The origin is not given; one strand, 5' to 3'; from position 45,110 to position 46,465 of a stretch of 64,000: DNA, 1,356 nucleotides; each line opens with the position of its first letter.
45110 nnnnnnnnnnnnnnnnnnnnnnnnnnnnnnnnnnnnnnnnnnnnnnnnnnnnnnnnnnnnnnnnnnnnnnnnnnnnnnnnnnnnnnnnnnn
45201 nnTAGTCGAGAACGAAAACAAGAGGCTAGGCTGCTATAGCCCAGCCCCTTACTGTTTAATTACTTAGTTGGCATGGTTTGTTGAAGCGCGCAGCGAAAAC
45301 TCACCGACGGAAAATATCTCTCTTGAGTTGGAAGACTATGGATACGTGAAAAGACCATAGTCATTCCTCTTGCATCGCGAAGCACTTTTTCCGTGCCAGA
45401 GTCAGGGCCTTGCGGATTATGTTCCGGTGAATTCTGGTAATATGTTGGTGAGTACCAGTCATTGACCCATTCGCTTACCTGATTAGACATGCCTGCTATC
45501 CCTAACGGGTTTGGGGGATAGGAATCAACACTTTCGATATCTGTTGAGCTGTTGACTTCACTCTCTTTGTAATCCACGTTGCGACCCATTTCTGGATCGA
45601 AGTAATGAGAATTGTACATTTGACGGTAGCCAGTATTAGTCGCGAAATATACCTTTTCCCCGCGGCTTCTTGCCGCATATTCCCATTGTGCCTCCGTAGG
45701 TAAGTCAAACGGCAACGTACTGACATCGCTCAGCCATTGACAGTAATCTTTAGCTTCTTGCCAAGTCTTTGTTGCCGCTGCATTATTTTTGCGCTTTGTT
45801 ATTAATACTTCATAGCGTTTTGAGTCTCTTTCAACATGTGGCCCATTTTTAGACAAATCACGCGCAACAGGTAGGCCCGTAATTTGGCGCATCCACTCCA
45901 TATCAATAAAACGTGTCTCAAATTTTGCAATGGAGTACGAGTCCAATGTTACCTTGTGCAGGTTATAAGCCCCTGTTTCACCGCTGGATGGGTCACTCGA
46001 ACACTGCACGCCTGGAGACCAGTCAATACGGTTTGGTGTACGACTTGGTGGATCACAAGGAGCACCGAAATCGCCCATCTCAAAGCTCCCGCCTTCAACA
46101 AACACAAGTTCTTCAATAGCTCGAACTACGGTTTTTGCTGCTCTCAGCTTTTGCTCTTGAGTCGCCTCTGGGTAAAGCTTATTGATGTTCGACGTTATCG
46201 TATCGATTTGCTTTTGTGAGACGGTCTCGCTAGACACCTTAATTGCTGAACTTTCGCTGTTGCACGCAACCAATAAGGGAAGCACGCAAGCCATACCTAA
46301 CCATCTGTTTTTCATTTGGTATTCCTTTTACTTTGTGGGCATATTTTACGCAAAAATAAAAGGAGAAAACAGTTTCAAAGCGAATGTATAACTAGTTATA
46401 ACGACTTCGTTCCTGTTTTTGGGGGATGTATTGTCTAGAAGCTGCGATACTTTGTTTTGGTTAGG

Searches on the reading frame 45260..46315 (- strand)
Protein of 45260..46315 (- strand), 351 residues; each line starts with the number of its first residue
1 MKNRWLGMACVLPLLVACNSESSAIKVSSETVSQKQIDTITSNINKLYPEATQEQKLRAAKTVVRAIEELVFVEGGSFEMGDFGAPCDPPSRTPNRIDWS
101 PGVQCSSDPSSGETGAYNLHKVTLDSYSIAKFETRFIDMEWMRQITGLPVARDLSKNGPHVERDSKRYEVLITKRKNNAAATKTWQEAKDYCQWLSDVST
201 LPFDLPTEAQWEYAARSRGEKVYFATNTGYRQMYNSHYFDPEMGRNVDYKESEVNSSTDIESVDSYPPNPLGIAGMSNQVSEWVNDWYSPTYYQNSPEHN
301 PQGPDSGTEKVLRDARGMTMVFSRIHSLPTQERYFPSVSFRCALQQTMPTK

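Call 3: search_protein_families(library=pfam, proteins=[window:45260-46315:-], max_evalue=0.1)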
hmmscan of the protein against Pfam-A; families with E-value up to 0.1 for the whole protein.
window:45260-46315:- (351 aa): 2 families
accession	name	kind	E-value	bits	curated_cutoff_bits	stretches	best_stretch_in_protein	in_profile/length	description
PF03781.23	FGE-sulfatase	-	6.5e-25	88.7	23.3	1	68-328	3-236/255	Sulfatase-modifying factor enzyme 1-like domain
PF19915.4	bpX0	-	0.0023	18.7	27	0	161-207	42-86/161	MoxR-vWA-beta-propeller ternary system domain bpX0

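Call 19: search_protein_families(library=ncbifam, proteins=[window:45260-46315:-], max_evalue=1)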
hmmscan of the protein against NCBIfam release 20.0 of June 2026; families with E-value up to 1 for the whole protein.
window:45260-46315:- (351 aa): 8 families
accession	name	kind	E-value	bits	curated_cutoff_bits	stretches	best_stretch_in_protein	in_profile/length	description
TIGR03525.2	GldK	equivalog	7.6e-14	51.8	350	1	184-305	226-355/408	T9SS ring complex lipoprotein PorK/GldK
NF051459.1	pyoverdine_PvdO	equivalog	9e-11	41.4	500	1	119-324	62-256/280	dihydropyoverdine dehydrogenase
TIGR03524.1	GldJ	equivalog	1.9e-10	40.1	458.2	1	173-293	234-370/559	gliding motility lipoprotein GldJ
TIGR03530.1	GldJ_short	equivalog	1e-06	27.9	382.9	1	201-302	208-331/396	gliding motility lipoprotein GldJ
NF041186.1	SenA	equivalog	3.3e-05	23.4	420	1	170-313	263-348/382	selenoneine synthase SenA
TIGR02171.1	Fb_sc_TIGR02171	subfamily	0.0021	16.1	544.35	1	203-289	159-219/912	TIGR02171 family lipoprotein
TIGR03440.2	egtB_TIGR03440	equivalog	0.0027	16.9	360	1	177-290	273-354/413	ergothioneine biosynthesis protein EgtB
TIGR04344.1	ovoA_Nterm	equivalog_domain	0.028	13.3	400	1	185-220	302-333/444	5-histidylcysteine sulfoxide synthase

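Call 72: search_solved_structures(query=A3, max_evalue=0.001, show_alignments=3)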
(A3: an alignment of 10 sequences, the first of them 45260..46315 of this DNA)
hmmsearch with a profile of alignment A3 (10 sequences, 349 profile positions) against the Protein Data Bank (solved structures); distinct sequences matched with E-value up to 0.001: 21.
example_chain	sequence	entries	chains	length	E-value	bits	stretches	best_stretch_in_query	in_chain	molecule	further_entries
2afy_X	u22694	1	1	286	1.2e-21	80.6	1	183-345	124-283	Sulfatase modifying factor 1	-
2aft_X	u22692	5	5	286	1.5e-21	80.3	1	183-345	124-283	Sulfatase modifying factor 1 | Sulfatase-modifying factor 1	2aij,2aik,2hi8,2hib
2aii_X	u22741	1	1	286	1.5e-21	80.3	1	183-345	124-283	Sulfatase modifying factor 1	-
1y1e_X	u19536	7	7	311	1.6e-21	80.2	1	183-345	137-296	C-alpha-formyglycine-generating enzyme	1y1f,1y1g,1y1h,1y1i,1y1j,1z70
31dc_A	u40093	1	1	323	1.8e-21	80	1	183-345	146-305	Formylglycine-generating enzyme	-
5ssy_A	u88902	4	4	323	1.9e-21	80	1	183-345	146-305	Formylglycine-generating enzyme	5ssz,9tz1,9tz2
5ssx_A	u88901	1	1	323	5.1e-21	78.5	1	183-345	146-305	Formylglycine-generating enzyme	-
8aru_A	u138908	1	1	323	9.3e-21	77.7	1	183-345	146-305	Formylglycine-generating enzyme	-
6muj_A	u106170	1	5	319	1.5e-20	77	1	181-344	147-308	Formylglycine-generating enzyme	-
2q17_A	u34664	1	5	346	3e-20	76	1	181-344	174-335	formylglycine generating enzyme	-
5hha_A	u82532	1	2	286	1.6e-19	73.6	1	115-297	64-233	PvdO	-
5nxl_A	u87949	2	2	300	2e-16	63.4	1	179-344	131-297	Non-specific serine/threonine protein kinase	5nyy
6s07_A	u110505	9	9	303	2.1e-16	63.4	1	179-344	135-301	Formylglycine-generating enzyme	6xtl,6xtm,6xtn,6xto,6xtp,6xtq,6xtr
9myj_B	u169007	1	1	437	3.5e-14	56.1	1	183-344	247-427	Lipoprotein, putative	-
9p6h_B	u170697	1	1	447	3.7e-14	56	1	183-344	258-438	Lipoprotein, putative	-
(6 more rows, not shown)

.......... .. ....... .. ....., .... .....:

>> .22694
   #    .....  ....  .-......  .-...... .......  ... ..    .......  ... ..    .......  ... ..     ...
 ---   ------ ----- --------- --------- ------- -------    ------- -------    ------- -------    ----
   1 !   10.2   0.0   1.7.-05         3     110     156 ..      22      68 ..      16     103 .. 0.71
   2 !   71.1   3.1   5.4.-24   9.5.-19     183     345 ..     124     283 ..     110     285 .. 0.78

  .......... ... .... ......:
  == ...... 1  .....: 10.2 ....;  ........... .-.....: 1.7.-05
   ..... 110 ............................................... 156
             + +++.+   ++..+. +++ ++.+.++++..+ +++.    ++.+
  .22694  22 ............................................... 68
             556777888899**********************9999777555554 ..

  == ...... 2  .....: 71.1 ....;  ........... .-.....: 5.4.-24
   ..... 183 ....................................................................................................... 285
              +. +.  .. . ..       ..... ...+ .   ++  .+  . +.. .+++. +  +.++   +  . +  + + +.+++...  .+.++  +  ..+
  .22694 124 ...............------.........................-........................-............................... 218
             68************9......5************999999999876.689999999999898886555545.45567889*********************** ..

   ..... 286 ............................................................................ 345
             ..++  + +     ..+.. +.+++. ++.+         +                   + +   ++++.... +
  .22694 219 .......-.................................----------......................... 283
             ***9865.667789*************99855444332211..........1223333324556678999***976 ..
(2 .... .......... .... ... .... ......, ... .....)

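Call 73: find_homologous_proteins(query=A3, max_evalue=1e-20)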
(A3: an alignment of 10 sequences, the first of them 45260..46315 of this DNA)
Query A3 (10 sequences) (351 aa, profile of the alignment): 3509 proteins with E <= 1e-20 among 8000 candidates; the best 120 are listed.
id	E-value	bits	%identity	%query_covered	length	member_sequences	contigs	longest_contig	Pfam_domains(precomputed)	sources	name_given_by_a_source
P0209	1.0e-180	619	87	100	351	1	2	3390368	PF03781.23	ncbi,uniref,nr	ncbi:formylglycine-generating enzyme family protein [Vibrio campbellii]|uniref:Formylglycine-generat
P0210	7.4e-180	616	98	100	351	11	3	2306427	PF03781.23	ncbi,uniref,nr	ncbi:formylglycine-generating enzyme family protein [Vibrio jasicida]|uniref:Formylglycine-generatin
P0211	4.0e-179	613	78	100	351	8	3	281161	PF03781.23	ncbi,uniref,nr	ncbi:formylglycine-generating enzyme family protein [Vibrio jasicida]|uniref:formylglycine-generatin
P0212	2.9e-178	611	84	100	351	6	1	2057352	PF03781.23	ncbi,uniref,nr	ncbi:formylglycine-generating enzyme family protein [Vibrio campbellii]|uniref:formylglycine-generat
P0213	4.7e-177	607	84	100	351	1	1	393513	PF03781.23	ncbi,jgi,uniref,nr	ncbi:SUMF1/EgtB/PvdO family nonheme iron enzyme [Vibrio sp. AND4]|uniref:formylglycine-generating en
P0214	4.6e-176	603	77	100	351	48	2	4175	PF03781.23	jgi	jgi:formylglycine-generating enzyme required for sulfatase activity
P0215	2.4e-175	601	77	100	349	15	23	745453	PF03781.23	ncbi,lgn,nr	ncbi:formylglycine-generating enzyme family protein [Vibrio parahaemolyticus]|nr:formylglycine-gener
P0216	8.3e-175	599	86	100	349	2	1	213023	PF03781.23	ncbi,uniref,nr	ncbi:formylglycine-generating enzyme family protein [Vibrio jasicida]|uniref:formylglycine-generatin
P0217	1.8e-174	598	77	100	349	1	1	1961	PF03781.23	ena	-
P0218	1.8e-174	598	78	100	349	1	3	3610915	PF03781.23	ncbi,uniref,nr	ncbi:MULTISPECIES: formylglycine-generating enzyme family protein [Vibrio harveyi group]|uniref:form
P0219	2.5e-174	598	79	100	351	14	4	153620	PF03781.23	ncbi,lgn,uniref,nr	ncbi:formylglycine-generating enzyme family protein [Vibrio sp. MM46]|uniref:FGE-sulfatase domain-co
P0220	2.8e-174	597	77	100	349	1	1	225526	PF03781.23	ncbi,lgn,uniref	ncbi:formylglycine-generating enzyme family protein [Vibrio campbellii]|uniref:formylglycine-generat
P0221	7.8e-174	596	87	100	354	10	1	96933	PF03781.23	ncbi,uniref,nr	ncbi:formylglycine-generating enzyme family protein [Vibrio sp. Sgm 5]|uniref:formylglycine-generati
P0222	8.4e-174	596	77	100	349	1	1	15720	PF03781.23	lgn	-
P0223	4.4e-173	594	77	100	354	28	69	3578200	PF03781.23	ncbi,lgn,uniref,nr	ncbi:formylglycine-generating enzyme family protein [Vibrio parahaemolyticus]|uniref:SUMF1/EgtB/PvdO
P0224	8.9e-172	589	59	98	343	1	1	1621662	PF03781.23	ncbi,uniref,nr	ncbi:formylglycine-generating enzyme family protein [Vibrio salinus]|uniref:formylglycine-generating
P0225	1.0e-171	589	69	99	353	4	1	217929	PF03781.23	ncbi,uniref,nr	ncbi:SUMF1/EgtB/PvdO family nonheme iron enzyme [Photobacterium sp. CAU 1568]|uniref:SUMF1/EgtB/PvdO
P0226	1.9e-171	588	59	99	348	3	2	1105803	PF03781.23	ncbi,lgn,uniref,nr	ncbi:formylglycine-generating enzyme family protein [Vibrio algivorus]|uniref:Sulfatase-modifying fa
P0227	5.8e-171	587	68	99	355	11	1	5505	PF03781.23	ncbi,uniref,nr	ncbi:formylglycine-generating enzyme family protein [Photobacterium sp. WH77]|uniref:formylglycine-g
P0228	7.2e-171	586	61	99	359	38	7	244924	PF03781.23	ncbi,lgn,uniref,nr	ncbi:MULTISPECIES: formylglycine-generating enzyme family protein [Aliivibrio]|uniref:Sulfatase-modi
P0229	9.4e-171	586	60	99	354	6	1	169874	PF03781.23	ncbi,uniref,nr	ncbi:SUMF1/EgtB/PvdO family nonheme iron enzyme [Aliivibrio sp. S10_S31]|uniref:formylglycine-genera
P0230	9.6e-171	586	77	100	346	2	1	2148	PF03781.23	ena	-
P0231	1.3e-170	585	77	100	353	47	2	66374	PF03781.23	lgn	-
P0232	3.2e-169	581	60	100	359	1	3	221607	PF03781.23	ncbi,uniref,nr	ncbi:formylglycine-generating enzyme family protein [Aliivibrio fischeri]|uniref:formylglycine-gener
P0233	3.3e-169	581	58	97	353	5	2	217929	PF03781.23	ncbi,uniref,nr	ncbi:SUMF1/EgtB/PvdO family nonheme iron enzyme [Photobacterium sp. WH24]|uniref:SUMF1/EgtB/PvdO fam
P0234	1.3e-167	576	62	99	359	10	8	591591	PF03781.23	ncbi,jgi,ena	jgi:formylglycine-generating enzyme required for sulfatase activity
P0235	3.0e-166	571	68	96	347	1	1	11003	PF03781.23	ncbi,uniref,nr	ncbi:formylglycine-generating enzyme family protein [Photobacterium halotolerans]|uniref:Sulfatase-m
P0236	4.0e-166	571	69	100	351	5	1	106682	PF03781.23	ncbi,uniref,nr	ncbi:hypothetical protein TW84_10275 [Vibrio neptunius]|uniref:formylglycine-generating enzyme famil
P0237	2.6e-165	568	62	99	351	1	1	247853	PF03781.23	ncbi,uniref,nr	ncbi:formylglycine-generating enzyme family protein [Aliivibrio fischeri]|uniref:Sulfatase-modifying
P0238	3.8e-165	567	68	100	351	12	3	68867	PF03781.23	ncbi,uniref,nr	ncbi:formylglycine-generating enzyme family protein [Vibrio neptunius]|uniref:SUMF1/EgtB/PvdO family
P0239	3.9e-165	567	60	99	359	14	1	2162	PF03781.23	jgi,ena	jgi:formylglycine-generating enzyme required for sulfatase activity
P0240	8.1e-165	566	68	97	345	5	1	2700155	PF03781.23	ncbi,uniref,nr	ncbi:formylglycine-generating enzyme family protein [Photobacterium arenosum]|uniref:formylglycine-g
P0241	1.8e-164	565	59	100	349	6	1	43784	PF03781.23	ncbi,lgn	ncbi:formylglycine-generating enzyme family protein [Vibrio sp. E150_018]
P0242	3.5e-164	564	62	99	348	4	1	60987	PF03781.23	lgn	-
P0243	5.8e-164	564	63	100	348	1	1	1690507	PF03781.23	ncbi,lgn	-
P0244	9.6e-164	563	67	99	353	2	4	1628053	PF03781.23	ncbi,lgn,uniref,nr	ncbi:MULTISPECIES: formylglycine-generating enzyme family protein [unclassified Vibrio]|uniref:formy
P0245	1.0e-162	559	61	99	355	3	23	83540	PF03781.23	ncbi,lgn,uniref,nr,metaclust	ncbi:putative lipoprotein (plasmid) [Aliivibrio salmonicida LFI1238]|uniref:Lipoprotein n=1 Tax=Alii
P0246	1.1e-162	559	58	99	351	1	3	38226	PF03781.23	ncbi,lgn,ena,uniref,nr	ncbi:MAG TPA: hypothetical protein DEV85_01555 [Vibrio sp.]|uniref:formylglycine-generating enzyme f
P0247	1.4e-162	559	63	99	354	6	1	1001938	PF03781.23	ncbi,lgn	-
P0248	1.7e-162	559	58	98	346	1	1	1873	PF03781.23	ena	-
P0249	3.1e-162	558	59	97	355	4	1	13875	PF03781.23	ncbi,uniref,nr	ncbi:SUMF1/EgtB/PvdO family nonheme iron enzyme [Photobacterium sp. 2_MG-2023]|uniref:formylglycine-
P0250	4.9e-162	557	77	95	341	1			PF03781.23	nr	nr:SUMF1/EgtB/PvdO family nonheme iron enzyme [Vibrio campbellii]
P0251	2.4e-161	555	68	99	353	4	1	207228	PF03781.23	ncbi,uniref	ncbi:SUMF1/EgtB/PvdO family nonheme iron enzyme [Vibrio neptunius]|uniref:formylglycine-generating e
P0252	5.2e-161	554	57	99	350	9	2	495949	PF03781.23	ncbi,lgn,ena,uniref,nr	ncbi:SUMF1/EgtB/PvdO family nonheme iron enzyme [Vibrio litoralis]|uniref:SUMF1/EgtB/PvdO family non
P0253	2.1e-160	552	66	99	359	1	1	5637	PF03781.23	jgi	-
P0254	4.5e-160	551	62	100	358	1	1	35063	PF03781.23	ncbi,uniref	ncbi:formylglycine-generating enzyme family protein [Aliivibrio sifiae]|uniref:formylglycine-generat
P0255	3.8e-159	548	58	99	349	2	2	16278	PF03781.23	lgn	-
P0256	8.8e-159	547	62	99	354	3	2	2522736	PF03781.23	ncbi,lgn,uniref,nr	ncbi:formylglycine-generating enzyme family protein [Aliivibrio sifiae]|uniref:Sulfatase-modifying f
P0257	1.2e-158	546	60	99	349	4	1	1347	PF03781.23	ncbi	-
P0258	2.0e-157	542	58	99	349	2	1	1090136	PF03781.23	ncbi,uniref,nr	ncbi:SUMF1/EgtB/PvdO family nonheme iron enzyme [Vibrio sp. CK2-1]|uniref:formylglycine-generating e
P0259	1.8e-156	539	61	99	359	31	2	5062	PF03781.23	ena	-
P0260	2.5e-156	538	58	98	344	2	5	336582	PF03781.23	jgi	jgi:formylglycine-generating enzyme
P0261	2.6e-156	538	59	100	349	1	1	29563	PF03781.23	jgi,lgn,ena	-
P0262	7.3e-156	537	62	99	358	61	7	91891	PF03781.23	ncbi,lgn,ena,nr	ncbi:TPA: formylglycine-generating enzyme family protein [Vibrio parahaemolyticus]|nr:formylglycine-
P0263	3.6e-155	535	62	99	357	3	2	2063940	PF03781.23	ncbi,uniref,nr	ncbi:formylglycine-generating enzyme family protein [Vibrio campbellii]|uniref:Formylglycine-generat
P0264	6.7e-155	534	63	99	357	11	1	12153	PF03781.23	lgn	-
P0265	3.2e-154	532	58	100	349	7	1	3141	PF03781.23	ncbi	-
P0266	9.3e-154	530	59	99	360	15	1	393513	PF03781.23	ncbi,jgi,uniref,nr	ncbi:SUMF1/EgtB/PvdO family nonheme iron enzyme [Vibrio sp. AND4]|uniref:formylglycine-generating en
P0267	9.8e-154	530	59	98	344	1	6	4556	PF03781.23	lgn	-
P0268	1.3e-153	529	61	99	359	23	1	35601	PF03781.23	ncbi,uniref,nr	ncbi:formylglycine-generating enzyme family protein [Vibrio jasicida]|uniref:formylglycine-generatin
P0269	1.6e-153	529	59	100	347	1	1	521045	PF03781.23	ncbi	-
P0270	2.1e-153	529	58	98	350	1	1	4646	PF03781.23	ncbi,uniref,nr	ncbi:formylglycine-generating enzyme family protein [Vibrio sp. ZSDE26]|uniref:Formylglycine-generat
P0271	5.9e-153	527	68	98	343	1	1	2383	PF03781.23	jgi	jgi:formylglycine-generating enzyme required for sulfatase activity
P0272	6.9e-153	527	62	99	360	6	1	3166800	PF03781.23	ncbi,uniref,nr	ncbi:formylglycine-generating enzyme family protein [Vibrio campbellii]|uniref:formylglycine-generat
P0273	1.0e-152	527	54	100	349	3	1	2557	PF03781.23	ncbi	-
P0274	1.9e-152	526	62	99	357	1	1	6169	PF03781.23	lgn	-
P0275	3.3e-151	522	62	99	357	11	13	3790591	PF03781.23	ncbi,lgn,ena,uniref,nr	ncbi:hypothetical protein C1S99_17605 [Vibrio parahaemolyticus]|uniref:formylglycine-generating enzy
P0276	1.7e-150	519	56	98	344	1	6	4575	PF03781.23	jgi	jgi:formylglycine-generating enzyme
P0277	4.7e-150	518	55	100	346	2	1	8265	PF03781.23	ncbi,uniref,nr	ncbi:formylglycine-generating enzyme family protein [Vibrio hepatarius]|uniref:formylglycine-generat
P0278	3.1e-149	515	60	98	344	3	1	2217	PF03781.23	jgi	jgi:formylglycine-generating enzyme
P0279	3.5e-149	515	58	99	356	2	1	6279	PF03781.23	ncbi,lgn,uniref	ncbi:SUMF1/EgtB/PvdO family nonheme iron enzyme [Vibrio sp.]|uniref:formylglycine-generating enzyme 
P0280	4.4e-149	515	57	99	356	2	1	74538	PF03781.23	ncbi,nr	ncbi:formylglycine-generating enzyme family protein [Vibrio vulnificus]|nr:formylglycine-generating 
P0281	6.8e-149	514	58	99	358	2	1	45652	PF03781.23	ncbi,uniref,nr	ncbi:hypothetical protein GCM10007938_08430 [Vibrio zhanjiangensis]|uniref:Sulfatase-modifying facto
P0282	3.3e-148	512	62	98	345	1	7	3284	PF03781.23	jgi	jgi:formylglycine-generating enzyme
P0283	4.6e-147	508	58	99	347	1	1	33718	PF03781.23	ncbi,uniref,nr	ncbi:formylglycine-generating enzyme family protein [Vibrio sp. ZSDE26]|uniref:Formylglycine-generat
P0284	1.3e-146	506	45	97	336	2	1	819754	PF03781.23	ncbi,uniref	ncbi:formylglycine-generating enzyme family protein [Enterovibrio calviensis]|uniref:formylglycine-g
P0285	2.5e-146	506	56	99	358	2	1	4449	PF03781.23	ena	-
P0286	6.3e-146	504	58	100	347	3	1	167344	PF03781.23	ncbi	ncbi:formylglycine-generating enzyme family protein [Vibrio sp. C8]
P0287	9.0e-146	504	55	99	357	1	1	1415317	PF03781.23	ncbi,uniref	ncbi:formylglycine-generating enzyme family protein [Vibrio pectenicida]|uniref:formylglycine-genera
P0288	7.9e-145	501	57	100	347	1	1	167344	PF03781.23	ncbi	ncbi:formylglycine-generating enzyme family protein [Vibrio sp. C8]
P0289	9.6e-145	500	55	99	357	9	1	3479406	PF03781.23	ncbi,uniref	ncbi:formylglycine-generating enzyme family protein [Vibrio neptunius]|uniref:formylglycine-generati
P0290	1.2e-144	500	60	98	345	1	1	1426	PF03781.23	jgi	jgi:formylglycine-generating enzyme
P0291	9.7e-144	497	56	99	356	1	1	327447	PF03781.23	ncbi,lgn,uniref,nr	ncbi:formylglycine-generating enzyme family protein [Vibrio tetraodonis]|uniref:formylglycine-genera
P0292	3.1e-143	495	50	98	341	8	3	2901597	PF03781.23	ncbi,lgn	-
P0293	5.0e-142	491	57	98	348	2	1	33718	PF03781.23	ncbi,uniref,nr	ncbi:formylglycine-generating enzyme family protein [Vibrio sp. ZSDE26]|uniref:Formylglycine-generat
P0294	4.6e-140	485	45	97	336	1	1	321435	PF03781.23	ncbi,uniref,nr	ncbi:formylglycine-generating enzyme family protein [Enterovibrio sp. ZSDZ35]|uniref:Formylglycine-g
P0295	7.6e-138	478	51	99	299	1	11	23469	PF03781.23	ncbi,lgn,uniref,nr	ncbi:formylglycine-generating enzyme family protein [Vibrio litoralis]|uniref:formylglycine-generati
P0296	3.6e-133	462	45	96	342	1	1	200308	PF03781.23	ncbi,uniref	ncbi:formylglycine-generating enzyme family protein [Enterovibrio baiacu]|uniref:formylglycine-gener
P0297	2.3e-132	460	50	87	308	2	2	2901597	PF03781.23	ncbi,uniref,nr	ncbi:formylglycine-generating enzyme family protein [Vibrio zhugei]|uniref:formylglycine-generating 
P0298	3.6e-131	456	46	97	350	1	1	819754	PF03781.23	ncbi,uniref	ncbi:formylglycine-generating enzyme family protein [Enterovibrio calviensis]|uniref:formylglycine-g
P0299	5.4e-131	455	56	99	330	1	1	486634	PF03781.23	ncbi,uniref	ncbi:formylglycine-generating enzyme family protein [Vibrio jasicida]|uniref:formylglycine-generatin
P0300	6.2e-131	455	46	97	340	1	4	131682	PF03781.23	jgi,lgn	jgi:formylglycine-generating enzyme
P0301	1.3e-130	454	54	86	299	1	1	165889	PF03781.23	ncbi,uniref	ncbi:formylglycine-generating enzyme family protein, partial [Vibrio diazotrophicus]|uniref:formylgl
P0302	6.2e-124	432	43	100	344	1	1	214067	PF03781.23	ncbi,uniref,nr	ncbi:SUMF1/EgtB/PvdO family nonheme iron enzyme [Vibrio fluvialis]|uniref:formylglycine-generating e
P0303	1.3e-123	431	43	100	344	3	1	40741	PF03781.23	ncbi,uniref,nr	ncbi:SUMF1/EgtB/PvdO family nonheme iron enzyme [Vibrio sp. Hep-1b-8]|uniref:formylglycine-generatin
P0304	1.6e-123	431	44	100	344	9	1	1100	PF03781.23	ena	-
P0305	2.3e-123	430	44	99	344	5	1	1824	PF03781.23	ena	-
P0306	3.4e-123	429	44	100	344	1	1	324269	PF03781.23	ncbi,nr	ncbi:formylglycine-generating enzyme family protein [Vibrio fluvialis]|nr:formylglycine-generating e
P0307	4.0e-123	429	44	100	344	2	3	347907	PF03781.23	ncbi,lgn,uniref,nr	ncbi:formylglycine-generating enzyme family protein [Vibrio fluvialis]|uniref:formylglycine-generati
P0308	6.2e-123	429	43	99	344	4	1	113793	PF03781.23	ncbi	ncbi:formylglycine-generating enzyme family protein [Vibrio brasiliensis]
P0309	8.3e-123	428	44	99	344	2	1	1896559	PF03781.23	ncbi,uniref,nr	ncbi:formylglycine-generating enzyme family protein [Vibrio brasiliensis]|uniref:formylglycine-gener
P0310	8.7e-123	428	45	99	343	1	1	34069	PF03781.23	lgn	-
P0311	9.2e-123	428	42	99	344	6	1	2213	PF03781.23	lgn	-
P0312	9.2e-123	428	43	99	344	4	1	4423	PF03781.23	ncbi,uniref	ncbi:SUMF1/EgtB/PvdO family nonheme iron enzyme, partial [Vibrio sp. M250220]|uniref:formylglycine-g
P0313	1.1e-122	428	43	100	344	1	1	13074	PF03781.23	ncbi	-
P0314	1.2e-122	428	46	99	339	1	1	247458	PF03781.23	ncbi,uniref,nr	ncbi:SUMF1/EgtB/PvdO family nonheme iron enzyme [Vibrio scophthalmi]|uniref:formylglycine-generating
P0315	4.1e-122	426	43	99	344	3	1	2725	PF03781.23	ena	-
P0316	5.9e-122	425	43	98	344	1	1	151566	PF03781.23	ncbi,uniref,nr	ncbi:formylglycine-generating enzyme family protein [Vibrio sinaloensis]|uniref:formylglycine-genera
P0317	9.5e-122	425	42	98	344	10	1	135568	PF03781.23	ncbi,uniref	ncbi:formylglycine-generating enzyme family protein [Vibrio sp. TRT 1302]|uniref:formylglycine-gener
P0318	1.9e-121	424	44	99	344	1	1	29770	PF03781.23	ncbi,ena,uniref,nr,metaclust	ncbi:formylglycine-generating enzyme family protein [Vibrio brasiliensis]|uniref:Sulfatase-modifying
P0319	3.8e-121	423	45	100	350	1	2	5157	PF03781.23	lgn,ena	-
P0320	5.8e-121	422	43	99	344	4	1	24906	PF03781.23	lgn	-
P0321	9.0e-121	421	43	99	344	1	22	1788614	PF03781.23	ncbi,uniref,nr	ncbi:formylglycine-generating enzyme family protein [Vibrio europaeus]|uniref:Formylglycine-generati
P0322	1.1e-120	421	45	99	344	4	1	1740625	PF03781.23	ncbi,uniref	ncbi:formylglycine-generating enzyme family protein [Vibrio europaeus]|uniref:formylglycine-generati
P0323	1.1e-120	421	44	99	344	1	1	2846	PF03781.23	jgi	-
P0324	1.4e-120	421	44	99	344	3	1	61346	PF03781.23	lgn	-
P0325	2.6e-120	420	43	99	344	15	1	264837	PF03781.23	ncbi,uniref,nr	ncbi:formylglycine-generating enzyme family protein [Vibrio furnissii]|uniref:formylglycine-generati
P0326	5.8e-120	419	44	99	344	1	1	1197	PF03781.23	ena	-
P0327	8.1e-120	418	41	99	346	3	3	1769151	PF03781.23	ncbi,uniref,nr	ncbi:formylglycine-generating enzyme family protein [Vibrio furnissii]|uniref:formylglycine-generati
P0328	8.2e-120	418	42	99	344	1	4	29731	PF03781.23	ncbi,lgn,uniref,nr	ncbi:hypothetical protein BCT63_19705 [Vibrio kanaloae]|uniref:Protein of BCTnown function DUF323 n=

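Call 81: search_protein_families(library=padloc, proteins=[window:45260-46315:-], max_evalue=0.001)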
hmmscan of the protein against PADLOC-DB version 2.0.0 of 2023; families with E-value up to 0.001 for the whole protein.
window:45260-46315:- (351 aa): 0 families
